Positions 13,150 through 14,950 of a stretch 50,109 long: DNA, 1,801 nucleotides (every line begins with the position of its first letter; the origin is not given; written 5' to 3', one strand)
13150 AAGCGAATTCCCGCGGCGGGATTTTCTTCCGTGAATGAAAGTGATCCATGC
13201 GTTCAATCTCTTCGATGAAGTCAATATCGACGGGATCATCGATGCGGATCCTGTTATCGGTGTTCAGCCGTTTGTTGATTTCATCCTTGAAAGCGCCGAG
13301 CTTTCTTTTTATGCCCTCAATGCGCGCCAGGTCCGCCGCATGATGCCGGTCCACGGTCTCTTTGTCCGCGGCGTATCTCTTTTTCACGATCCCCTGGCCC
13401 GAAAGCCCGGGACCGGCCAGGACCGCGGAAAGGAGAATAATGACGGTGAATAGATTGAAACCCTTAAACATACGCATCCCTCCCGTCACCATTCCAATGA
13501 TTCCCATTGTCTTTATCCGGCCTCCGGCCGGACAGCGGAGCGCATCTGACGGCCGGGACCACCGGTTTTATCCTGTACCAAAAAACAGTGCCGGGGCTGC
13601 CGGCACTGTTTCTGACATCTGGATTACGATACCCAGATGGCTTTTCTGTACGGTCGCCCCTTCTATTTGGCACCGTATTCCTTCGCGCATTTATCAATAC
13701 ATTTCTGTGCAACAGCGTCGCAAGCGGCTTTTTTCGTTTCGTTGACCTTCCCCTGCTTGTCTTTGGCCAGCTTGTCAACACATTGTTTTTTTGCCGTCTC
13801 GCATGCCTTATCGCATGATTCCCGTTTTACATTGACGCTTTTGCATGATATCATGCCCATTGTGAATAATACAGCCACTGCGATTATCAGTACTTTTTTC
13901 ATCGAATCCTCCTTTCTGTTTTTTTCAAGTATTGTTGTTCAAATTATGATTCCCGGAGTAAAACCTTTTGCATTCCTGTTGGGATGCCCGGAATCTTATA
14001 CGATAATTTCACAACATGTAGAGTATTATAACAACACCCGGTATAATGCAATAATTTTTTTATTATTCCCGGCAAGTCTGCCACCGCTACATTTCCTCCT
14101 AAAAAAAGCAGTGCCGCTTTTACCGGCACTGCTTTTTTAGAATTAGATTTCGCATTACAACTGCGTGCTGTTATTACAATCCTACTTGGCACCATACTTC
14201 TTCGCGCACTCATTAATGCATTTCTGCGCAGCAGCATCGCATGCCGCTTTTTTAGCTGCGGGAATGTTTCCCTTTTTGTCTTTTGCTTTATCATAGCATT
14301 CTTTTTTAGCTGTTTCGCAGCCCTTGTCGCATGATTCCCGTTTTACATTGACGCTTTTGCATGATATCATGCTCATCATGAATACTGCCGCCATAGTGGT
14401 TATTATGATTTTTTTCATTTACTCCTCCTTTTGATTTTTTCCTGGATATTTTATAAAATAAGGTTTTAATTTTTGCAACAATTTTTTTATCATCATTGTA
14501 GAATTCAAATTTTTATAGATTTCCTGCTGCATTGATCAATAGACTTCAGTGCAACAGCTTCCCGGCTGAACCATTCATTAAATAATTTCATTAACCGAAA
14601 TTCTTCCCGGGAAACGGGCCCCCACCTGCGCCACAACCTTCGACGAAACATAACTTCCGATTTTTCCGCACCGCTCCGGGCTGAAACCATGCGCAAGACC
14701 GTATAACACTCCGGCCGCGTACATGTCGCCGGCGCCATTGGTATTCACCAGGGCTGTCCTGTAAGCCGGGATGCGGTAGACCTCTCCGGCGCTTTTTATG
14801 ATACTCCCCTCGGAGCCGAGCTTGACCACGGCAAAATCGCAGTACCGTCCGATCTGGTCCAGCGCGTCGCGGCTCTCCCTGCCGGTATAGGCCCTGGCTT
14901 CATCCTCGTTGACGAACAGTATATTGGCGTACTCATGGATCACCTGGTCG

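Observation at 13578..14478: Tandem paralogous lysine-rich lipoproteins with mirror-symmetric Cx3Cx6C...Cx6Cx3C pattern (alpha-hairpin-like)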

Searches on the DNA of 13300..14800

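Call 59: search_rna_families(source=window, start=13300, end=14800, threshold=evalue, max_evalue=1)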
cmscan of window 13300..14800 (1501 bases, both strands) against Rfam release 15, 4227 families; matches with E-value up to 1: 4.
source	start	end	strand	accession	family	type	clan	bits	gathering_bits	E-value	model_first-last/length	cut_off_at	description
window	14101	14187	-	RF02432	SpF25_sRNA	Gene; sRNA;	-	25.1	48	0.21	1-102/102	no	Streptococcus sRNA SpF25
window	13581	13615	+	RF03801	mir-7143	Gene; miRNA;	-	20.8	90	0.3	1-61/61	no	mir-7143 microRNA precursor family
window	14065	14150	+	RF02621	BSnc120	Gene; sRNA;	-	18.1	114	0.86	1-88/88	no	Brucella sRNA 120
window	14007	14135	+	RF02377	SurA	Gene; sRNA;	-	15.3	100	0.24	1-279/279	no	SurA sRNA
